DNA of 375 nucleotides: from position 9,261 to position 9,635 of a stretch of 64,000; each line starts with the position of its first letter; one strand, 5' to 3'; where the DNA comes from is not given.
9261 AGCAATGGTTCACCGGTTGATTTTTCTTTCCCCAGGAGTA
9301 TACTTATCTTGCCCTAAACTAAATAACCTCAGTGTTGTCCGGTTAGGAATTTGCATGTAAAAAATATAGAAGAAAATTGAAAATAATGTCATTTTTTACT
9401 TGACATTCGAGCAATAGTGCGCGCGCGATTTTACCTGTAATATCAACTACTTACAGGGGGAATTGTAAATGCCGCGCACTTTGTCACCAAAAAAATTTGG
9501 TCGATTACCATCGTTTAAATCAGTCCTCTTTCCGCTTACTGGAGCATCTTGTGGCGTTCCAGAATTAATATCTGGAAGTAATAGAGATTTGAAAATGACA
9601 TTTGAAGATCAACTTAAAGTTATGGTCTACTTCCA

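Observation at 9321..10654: Recent IS4-family insertion inside the GAK cluster, with intact IRs and a 9-bp target duplication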

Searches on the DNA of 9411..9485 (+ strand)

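Call 51: build_rna_model(alignment_id=A3, structure=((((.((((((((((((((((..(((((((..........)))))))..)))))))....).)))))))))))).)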
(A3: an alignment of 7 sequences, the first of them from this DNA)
Model R1 built from alignment A3 (7 sequences, 75 columns); structure: as given.
model positions 75; base pairs 27; branch points 0; effective number of sequences 1.51; information 0.752 bits per position. Calibrated on 0.2 Mb of random sequence (short: E-values are rough).
structure used (alignment columns):
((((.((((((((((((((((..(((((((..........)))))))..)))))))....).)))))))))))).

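Call 52: search_with_rna_model(model_id=R1, sources=[window, L003, L008, L009, L010, L013, L015, L017, L022, L023, L024, L025, L026, L027, L028, L029, L030, L031, L032, L034, L035, L036, L037, L038, L039, L040, L042, L043, L044, L045, L046, L047, L048, L049, L051, L052, L053, L055, L056, L059, L061, L063, L067, L068], max_evalue=1, make_alignment=true, filters=default)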
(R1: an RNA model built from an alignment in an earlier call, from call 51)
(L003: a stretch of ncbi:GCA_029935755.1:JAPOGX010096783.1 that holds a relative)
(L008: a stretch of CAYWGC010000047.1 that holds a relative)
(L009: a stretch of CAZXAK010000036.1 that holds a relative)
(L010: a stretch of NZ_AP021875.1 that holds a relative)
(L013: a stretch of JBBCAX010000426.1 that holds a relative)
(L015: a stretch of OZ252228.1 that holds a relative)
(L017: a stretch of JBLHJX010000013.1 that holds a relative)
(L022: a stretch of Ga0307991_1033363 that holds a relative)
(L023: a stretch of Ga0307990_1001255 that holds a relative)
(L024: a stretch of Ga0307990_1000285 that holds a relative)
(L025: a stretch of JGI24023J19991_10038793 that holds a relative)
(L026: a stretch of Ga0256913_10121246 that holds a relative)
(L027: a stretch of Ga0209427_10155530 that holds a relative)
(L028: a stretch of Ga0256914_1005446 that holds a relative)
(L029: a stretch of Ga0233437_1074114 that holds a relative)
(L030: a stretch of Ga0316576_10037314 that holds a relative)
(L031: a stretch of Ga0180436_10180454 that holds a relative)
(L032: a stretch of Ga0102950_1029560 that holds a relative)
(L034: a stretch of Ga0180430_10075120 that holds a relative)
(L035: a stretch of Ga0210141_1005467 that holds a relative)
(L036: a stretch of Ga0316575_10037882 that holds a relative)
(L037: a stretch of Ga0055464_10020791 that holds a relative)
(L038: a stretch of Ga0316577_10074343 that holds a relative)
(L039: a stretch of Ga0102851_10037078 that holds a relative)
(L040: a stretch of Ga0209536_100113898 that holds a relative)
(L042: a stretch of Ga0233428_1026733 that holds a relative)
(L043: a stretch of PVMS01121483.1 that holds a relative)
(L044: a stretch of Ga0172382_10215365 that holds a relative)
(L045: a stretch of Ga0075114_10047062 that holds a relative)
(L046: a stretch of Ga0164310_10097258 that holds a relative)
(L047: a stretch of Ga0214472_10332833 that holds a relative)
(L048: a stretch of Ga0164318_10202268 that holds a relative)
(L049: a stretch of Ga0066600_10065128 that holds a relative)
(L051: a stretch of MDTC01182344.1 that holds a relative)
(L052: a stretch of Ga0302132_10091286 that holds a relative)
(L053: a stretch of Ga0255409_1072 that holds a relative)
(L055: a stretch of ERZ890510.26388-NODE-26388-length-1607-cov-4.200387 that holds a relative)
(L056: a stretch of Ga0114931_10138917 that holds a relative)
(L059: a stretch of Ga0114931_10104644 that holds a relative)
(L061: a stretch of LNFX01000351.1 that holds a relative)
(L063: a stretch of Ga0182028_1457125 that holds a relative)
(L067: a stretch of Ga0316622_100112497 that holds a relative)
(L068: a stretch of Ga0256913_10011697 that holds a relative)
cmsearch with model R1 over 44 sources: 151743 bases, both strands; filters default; matches with E-value up to 1: 14.
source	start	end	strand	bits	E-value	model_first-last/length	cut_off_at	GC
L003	158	232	+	99.5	3.8e-23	1-75/75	no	0.43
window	9411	9485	+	98.4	7.4e-23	1-75/75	no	0.47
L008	1443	1517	+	97.8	1.1e-22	1-75/75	no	0.39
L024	443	517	+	95.9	3.3e-22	1-75/75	no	0.43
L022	443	517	+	94.1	9.7e-22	1-75/75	no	0.43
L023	443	517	+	94.1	9.7e-22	1-75/75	no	0.43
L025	113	185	+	90.8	7.2e-21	1-75/75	no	0.44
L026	107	180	+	80.8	3.1e-18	1-75/75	no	0.41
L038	447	515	+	30.2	5.8e-05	1-75/75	no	0.46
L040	447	515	+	29.5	8.7e-05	1-75/75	no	0.45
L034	447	515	+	26.1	0.0007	1-75/75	no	0.42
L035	447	513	+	20.6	0.02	1-75/75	no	0.43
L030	447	516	+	19.6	0.035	1-75/75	no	0.41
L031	209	279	+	15.1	0.53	1-75/75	no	0.38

Alignment A4: 14 matches aligned to the model, 87 columns, each read 5' to 3' on its own strand. Consensus structure (alignment columns), stored with it:
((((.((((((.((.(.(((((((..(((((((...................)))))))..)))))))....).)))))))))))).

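Call 76: build_rna_model(alignment_id=A4)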
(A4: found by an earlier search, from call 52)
Model R2 built from alignment A4 (14 sequences, 87 columns); structure: stored with the alignment.
model positions 75; base pairs 27; branch points 0; effective number of sequences 2.95; information 0.753 bits per position. Calibrated on 0.2 Mb of random sequence (short: E-values are rough).
structure used (alignment columns):
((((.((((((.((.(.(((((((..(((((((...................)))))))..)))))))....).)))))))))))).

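Call 77: search_with_rna_model(model_id=R2, sources=[window, L003, L008, L009, L010, L013, L015, L017, L022, L024, L025, L026, L027, L028, L029, L030, L031, L032, L034, L035, L036, L037, L038, L039, L040, L042, L043, L044, L045, L046, L047, L048, L049, L051, L052, L053, L055, L056, L059, L061, L063, L067, L068, L069, L070], max_evalue=1, make_alignment=true, filters=default)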
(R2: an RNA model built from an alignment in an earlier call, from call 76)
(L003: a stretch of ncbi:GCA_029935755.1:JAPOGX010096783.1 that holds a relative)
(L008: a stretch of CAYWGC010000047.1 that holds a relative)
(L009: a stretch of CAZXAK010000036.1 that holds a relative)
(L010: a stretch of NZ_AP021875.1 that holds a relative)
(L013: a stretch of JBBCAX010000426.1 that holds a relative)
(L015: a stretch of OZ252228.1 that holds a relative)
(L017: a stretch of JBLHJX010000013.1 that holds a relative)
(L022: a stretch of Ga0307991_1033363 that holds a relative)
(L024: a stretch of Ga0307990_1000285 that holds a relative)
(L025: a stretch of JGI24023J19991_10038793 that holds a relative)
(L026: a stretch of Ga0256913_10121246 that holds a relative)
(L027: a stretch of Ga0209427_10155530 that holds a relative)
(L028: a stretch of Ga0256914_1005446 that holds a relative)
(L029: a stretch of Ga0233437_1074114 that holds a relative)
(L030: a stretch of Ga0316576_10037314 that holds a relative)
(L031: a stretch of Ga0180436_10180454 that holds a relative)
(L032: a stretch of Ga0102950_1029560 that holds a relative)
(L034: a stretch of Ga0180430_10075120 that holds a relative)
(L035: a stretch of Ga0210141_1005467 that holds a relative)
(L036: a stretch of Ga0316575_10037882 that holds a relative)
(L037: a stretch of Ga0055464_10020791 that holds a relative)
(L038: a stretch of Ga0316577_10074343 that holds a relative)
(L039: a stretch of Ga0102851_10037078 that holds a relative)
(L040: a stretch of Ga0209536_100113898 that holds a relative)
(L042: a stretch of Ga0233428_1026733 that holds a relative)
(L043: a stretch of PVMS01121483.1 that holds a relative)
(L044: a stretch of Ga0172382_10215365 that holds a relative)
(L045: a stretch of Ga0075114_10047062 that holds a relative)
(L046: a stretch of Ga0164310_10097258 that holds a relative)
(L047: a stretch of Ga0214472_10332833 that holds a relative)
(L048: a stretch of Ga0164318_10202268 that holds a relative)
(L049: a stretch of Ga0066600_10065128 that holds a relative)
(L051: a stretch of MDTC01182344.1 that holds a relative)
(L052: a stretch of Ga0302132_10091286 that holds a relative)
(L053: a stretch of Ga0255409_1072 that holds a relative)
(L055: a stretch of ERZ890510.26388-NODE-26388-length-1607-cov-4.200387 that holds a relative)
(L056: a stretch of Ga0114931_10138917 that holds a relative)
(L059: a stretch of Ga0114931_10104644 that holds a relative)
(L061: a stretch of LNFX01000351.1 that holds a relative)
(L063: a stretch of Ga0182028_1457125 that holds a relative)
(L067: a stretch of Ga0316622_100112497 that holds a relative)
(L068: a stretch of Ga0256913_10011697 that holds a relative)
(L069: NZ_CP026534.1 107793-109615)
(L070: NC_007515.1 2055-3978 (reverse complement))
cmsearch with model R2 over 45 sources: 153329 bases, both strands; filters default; matches with E-value up to 1: 21.
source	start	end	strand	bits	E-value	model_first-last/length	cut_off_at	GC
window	9411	9485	+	93.6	1.9e-23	1-75/75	no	0.47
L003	158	232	+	91.7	6.5e-23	1-75/75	no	0.43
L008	1443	1517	+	91.2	9.3e-23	1-75/75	no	0.39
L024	443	517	+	87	1.5e-21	1-75/75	no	0.43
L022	443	517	+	86.7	1.7e-21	1-75/75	no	0.43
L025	113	185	+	82.1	3.4e-20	1-75/75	no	0.44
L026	107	180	+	72.6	1.7e-17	1-75/75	no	0.41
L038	447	515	+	58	2.3e-13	1-75/75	no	0.46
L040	447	515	+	57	4.3e-13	1-75/75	no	0.45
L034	447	515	+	50.4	3.2e-11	1-75/75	no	0.42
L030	447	516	+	47.3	2.4e-10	1-75/75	no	0.41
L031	209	279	+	46.6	4e-10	1-75/75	no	0.38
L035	447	513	+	42.6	5.3e-09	1-75/75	no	0.43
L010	1451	1517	+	30.3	1.7e-05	1-75/75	no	0.42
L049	89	154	+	26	0.00027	1-75/75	no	0.39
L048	366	438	+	25.4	0.0004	1-75/75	no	0.34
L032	163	225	+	22.2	0.0031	1-75/75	no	0.4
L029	448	517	+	15.9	0.2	1-75/75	no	0.34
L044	168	230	+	14.9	0.36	1-75/75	no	0.43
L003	164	225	-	14.3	0.54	1-75/75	no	0.45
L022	449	510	-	14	0.67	1-75/75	no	0.42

Alignment A8: 21 matches aligned to the model, 89 columns, each read 5' to 3' on its own strand. Consensus structure (alignment columns), stored with it:
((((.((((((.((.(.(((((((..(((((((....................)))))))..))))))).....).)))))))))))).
